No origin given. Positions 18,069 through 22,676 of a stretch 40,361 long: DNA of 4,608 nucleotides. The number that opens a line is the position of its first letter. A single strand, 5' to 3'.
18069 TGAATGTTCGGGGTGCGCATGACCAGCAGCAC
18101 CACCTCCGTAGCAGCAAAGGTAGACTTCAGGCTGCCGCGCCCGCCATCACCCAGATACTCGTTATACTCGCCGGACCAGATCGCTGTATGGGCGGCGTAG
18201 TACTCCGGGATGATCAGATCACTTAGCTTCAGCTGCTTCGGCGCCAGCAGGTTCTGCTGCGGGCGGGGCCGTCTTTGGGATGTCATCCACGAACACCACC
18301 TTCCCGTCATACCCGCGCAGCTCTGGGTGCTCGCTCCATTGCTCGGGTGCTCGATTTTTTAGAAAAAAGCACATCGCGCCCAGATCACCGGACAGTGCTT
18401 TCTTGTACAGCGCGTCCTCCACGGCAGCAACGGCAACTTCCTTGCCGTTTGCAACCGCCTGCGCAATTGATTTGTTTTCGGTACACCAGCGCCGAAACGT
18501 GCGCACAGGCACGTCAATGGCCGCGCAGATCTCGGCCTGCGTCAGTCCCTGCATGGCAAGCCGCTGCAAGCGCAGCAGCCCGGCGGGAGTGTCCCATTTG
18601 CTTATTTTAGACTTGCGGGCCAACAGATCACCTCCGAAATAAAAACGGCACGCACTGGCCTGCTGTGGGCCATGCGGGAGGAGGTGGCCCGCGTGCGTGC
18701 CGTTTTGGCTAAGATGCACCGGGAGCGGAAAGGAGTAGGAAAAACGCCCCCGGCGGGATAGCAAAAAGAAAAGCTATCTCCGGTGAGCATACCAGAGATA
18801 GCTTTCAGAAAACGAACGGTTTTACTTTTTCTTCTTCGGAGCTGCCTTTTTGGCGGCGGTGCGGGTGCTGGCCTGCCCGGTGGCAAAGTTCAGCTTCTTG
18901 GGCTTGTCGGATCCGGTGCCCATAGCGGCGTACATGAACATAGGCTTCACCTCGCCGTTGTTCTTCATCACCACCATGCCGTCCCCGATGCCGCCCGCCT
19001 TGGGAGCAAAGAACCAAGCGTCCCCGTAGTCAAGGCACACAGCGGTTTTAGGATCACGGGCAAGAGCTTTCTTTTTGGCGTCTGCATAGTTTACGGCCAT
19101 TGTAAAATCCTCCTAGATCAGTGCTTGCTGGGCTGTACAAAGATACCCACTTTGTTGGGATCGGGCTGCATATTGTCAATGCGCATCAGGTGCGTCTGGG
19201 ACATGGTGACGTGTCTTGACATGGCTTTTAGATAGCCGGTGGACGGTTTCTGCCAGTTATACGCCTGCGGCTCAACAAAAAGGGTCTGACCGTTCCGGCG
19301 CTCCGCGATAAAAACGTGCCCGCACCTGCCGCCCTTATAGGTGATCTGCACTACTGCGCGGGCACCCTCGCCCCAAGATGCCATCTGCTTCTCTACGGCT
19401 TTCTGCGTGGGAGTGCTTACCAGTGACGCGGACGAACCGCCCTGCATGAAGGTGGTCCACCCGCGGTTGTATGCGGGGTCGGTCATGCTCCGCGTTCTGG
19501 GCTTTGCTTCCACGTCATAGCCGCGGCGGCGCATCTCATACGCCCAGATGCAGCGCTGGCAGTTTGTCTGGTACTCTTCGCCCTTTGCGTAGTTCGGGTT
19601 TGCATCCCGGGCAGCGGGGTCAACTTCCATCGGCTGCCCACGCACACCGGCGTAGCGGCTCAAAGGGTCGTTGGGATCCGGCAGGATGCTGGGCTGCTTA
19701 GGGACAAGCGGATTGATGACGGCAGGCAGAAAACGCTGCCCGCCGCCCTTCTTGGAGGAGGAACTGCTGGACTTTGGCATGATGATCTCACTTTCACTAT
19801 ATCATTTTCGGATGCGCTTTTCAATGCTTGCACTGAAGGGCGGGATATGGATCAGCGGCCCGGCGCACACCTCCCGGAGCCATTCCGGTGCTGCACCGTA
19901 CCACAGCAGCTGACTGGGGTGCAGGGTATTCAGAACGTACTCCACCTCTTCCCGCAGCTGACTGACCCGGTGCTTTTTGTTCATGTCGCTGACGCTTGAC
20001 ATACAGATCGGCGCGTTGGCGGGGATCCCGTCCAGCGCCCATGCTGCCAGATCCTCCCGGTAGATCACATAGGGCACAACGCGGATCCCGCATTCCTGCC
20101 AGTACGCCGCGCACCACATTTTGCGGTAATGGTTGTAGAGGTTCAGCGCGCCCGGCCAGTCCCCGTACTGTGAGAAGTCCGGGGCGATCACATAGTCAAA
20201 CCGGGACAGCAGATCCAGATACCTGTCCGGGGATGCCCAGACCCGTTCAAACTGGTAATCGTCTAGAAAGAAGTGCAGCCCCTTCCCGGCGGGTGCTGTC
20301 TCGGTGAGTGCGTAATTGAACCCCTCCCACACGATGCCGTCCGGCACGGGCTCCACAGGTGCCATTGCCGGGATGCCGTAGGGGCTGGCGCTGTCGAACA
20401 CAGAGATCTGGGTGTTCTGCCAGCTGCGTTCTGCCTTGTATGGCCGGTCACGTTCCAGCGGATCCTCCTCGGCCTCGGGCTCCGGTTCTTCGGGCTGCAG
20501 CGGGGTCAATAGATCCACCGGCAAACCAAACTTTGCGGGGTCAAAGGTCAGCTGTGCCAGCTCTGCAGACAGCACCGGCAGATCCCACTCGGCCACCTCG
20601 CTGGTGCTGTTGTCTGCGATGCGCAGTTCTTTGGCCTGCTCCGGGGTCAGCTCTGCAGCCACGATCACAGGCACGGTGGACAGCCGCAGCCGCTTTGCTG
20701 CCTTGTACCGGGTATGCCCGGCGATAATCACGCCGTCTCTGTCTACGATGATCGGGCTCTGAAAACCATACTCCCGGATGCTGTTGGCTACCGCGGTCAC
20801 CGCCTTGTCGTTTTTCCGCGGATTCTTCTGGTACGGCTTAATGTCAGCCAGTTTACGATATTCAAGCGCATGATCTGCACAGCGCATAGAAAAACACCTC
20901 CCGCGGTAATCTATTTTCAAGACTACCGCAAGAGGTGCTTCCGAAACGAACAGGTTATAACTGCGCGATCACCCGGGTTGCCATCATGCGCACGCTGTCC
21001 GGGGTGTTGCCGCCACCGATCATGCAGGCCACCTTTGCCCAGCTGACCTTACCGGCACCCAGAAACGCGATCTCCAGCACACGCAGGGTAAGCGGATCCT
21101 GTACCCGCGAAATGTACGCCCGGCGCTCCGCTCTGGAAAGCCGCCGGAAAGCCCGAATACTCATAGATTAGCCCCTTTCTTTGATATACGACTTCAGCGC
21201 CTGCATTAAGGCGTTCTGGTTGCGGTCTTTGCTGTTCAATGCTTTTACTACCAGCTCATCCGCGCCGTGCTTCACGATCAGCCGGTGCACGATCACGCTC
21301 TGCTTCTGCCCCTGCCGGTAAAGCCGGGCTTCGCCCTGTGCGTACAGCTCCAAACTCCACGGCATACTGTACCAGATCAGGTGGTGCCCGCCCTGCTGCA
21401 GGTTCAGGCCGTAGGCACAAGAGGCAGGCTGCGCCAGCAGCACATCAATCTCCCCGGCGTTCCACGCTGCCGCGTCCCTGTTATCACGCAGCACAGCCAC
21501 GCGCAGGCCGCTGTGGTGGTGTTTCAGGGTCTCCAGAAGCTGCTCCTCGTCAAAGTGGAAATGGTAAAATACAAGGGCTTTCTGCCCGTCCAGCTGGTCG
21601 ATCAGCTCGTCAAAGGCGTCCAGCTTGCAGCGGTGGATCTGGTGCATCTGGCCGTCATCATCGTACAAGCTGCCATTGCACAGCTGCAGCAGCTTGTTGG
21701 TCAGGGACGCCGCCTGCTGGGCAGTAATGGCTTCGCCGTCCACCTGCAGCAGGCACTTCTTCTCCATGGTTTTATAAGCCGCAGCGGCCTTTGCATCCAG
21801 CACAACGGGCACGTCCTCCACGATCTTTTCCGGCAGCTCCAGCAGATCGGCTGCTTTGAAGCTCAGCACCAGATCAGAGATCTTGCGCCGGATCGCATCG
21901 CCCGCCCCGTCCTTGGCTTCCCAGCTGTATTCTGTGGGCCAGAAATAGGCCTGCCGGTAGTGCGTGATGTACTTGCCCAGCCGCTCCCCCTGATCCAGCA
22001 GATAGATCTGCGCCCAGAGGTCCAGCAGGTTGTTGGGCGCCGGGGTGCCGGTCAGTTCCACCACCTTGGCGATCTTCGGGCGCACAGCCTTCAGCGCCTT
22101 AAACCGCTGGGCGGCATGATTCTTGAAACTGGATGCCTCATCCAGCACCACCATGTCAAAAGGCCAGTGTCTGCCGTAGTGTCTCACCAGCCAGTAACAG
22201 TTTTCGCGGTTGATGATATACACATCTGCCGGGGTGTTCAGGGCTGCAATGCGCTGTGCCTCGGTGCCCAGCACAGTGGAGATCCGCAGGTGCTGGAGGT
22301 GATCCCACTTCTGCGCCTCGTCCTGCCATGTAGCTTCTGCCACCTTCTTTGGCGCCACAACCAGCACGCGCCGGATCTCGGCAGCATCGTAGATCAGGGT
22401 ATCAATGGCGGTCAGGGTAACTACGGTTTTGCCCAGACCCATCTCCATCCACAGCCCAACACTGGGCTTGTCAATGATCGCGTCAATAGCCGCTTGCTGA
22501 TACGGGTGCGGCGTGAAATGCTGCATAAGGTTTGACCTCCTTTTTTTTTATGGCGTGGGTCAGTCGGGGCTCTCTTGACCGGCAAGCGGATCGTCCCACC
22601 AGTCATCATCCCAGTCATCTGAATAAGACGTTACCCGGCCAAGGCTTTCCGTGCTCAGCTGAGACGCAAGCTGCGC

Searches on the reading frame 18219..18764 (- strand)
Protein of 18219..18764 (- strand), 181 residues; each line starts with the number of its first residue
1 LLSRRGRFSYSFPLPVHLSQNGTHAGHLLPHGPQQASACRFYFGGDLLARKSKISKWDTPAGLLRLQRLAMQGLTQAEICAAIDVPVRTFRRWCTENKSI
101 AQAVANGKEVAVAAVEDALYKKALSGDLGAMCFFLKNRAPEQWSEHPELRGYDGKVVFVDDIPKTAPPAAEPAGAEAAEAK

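Call 28: search_protein_families(library=pfam, proteins=[window:18219-18764:-], max_evalue=0.01)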
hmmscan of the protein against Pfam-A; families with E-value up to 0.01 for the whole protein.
window:18219-18764:- (181 aa): 3 families
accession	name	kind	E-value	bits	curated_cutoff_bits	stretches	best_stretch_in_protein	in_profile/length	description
PF13384.12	HTH_23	-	0.00013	22.2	24.6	1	67-93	11-37/50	Homeodomain-like domain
PF20901.3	Sf6_terminase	-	0.0015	19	27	1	67-120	11-64/106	Bacteriophage Sf6, terminase small subunit-like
PF13518.12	HTH_28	-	0.0015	19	25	1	68-94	7-33/52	Helix-turn-helix domain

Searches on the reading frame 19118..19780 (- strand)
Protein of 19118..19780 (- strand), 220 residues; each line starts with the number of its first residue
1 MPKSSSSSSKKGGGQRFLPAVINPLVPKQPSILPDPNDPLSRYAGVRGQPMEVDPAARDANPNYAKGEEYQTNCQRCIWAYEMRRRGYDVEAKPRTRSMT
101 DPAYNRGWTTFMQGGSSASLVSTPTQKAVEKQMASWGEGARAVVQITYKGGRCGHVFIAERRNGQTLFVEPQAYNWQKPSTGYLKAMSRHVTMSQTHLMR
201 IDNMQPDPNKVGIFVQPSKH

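Call 20: search_protein_families(library=pfam, proteins=[window:19118-19780:-], max_evalue=0.01)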
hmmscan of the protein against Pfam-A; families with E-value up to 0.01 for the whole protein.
window:19118-19780:- (220 aa): 1 family
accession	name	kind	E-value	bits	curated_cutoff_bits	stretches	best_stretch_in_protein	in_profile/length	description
PF15644.12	Gln_amidase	-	1.2e-11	46.1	24.1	1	72-173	1-112/114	Papain fold toxin 1, glutamine deamidase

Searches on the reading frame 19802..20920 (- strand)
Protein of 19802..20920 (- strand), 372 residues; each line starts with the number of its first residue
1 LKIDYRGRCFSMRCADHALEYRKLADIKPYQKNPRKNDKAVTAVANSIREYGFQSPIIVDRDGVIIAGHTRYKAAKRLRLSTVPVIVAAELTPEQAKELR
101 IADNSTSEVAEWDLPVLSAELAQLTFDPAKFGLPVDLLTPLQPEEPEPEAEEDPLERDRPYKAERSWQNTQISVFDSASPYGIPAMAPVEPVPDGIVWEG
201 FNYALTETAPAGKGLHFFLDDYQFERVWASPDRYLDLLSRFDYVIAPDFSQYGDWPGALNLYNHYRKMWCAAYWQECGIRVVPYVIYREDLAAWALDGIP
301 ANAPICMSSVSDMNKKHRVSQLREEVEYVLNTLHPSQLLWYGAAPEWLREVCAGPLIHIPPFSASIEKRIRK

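Call 20: search_protein_families(library=pfam, proteins=[window:19802-20920:-], max_evalue=0.01)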
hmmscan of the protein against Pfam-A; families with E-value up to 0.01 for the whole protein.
window:19802-20920:- (372 aa): 2 families
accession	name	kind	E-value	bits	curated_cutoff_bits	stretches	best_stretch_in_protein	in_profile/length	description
PF14386.11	DUF4417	-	2.1e-37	128.8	28.9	1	176-346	2-170/183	Domain of unknown function (DUF4417)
PF02195.25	ParB_N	-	5.4e-09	36.4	26.3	1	23-98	7-87/95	ParB N-terminal domain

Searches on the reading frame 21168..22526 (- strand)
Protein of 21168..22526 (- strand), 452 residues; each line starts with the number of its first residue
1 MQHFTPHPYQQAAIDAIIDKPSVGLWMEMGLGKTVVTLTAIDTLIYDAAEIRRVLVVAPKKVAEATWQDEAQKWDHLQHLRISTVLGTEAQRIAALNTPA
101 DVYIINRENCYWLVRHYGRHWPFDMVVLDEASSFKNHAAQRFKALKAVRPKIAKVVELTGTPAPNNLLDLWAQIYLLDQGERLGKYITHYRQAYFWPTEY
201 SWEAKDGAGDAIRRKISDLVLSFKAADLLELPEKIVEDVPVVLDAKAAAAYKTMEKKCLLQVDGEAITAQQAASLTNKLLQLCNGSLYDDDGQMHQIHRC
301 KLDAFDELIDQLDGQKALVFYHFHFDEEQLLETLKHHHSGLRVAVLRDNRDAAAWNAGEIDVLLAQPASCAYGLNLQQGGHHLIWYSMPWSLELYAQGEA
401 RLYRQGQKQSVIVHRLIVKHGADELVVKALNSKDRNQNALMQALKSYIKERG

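Call 20: search_protein_families(library=pfam, proteins=[window:21168-22526:-], max_evalue=0.01)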
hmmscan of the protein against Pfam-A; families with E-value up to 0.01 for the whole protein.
window:21168-22526:- (452 aa): 5 families
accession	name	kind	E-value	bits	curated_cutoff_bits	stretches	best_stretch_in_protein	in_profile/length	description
PF00176.29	SNF2-rel_dom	-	8.1e-24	84.6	24.9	1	28-282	25-281/290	SNF2-related domain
PF04851.21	ResIII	-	4.7e-11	43.3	22.5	1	4-162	2-162/164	Type III restriction enzyme, res subunit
PF00270.35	DEAD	-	2e-09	37.8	26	1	8-167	2-164/167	DEAD/DEAH box helicase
PF00271.37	Helicase_C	-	5.9e-05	23.7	23.5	1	301-406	2-110/110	Helicase conserved C-terminal domain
PF13604.12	AAA_30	-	0.0072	16.5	27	0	9-156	5-120/191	AAA domain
